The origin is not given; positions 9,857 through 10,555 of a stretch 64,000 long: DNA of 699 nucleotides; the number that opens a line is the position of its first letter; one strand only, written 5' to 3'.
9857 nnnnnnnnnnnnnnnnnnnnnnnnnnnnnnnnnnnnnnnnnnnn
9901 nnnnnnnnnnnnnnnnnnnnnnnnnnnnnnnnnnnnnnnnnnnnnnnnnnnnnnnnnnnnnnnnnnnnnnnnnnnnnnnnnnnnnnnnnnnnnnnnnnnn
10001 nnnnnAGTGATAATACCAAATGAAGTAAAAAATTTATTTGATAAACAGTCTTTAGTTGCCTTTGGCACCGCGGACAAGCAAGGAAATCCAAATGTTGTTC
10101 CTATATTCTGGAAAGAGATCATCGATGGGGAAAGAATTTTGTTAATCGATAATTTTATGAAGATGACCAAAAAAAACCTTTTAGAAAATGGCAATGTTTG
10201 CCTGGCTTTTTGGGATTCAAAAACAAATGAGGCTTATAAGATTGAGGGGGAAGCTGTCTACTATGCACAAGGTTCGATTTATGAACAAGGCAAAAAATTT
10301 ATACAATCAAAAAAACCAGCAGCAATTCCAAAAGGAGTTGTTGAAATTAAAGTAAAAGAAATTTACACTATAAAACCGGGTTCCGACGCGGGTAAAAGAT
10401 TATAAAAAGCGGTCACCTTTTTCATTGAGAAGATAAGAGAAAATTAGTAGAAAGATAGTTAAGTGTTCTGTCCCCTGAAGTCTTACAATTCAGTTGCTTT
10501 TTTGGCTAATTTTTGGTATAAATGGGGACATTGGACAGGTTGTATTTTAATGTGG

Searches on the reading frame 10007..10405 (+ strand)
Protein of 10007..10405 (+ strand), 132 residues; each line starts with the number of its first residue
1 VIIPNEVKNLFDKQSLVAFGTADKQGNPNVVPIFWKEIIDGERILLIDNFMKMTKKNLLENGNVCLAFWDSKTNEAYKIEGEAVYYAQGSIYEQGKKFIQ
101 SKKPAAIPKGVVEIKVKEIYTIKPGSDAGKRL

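Call 18: search_protein_families(library=pfam, proteins=[window:10007-10405:+], max_evalue=0.01)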
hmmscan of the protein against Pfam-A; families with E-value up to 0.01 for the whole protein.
window:10007-10405:+ (132 aa): 1 family
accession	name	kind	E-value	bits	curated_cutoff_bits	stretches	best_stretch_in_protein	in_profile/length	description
PF01243.27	PNPOx_N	-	6.7e-16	59.2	28.1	1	4-122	2-119/120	Pyridoxamine 5'-phosphate oxidase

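Call 19: search_protein_families(library=padloc, proteins=[window:10007-10405:+], max_evalue=0.01)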
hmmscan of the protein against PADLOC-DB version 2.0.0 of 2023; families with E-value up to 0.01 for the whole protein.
window:10007-10405:+ (132 aa): 0 families
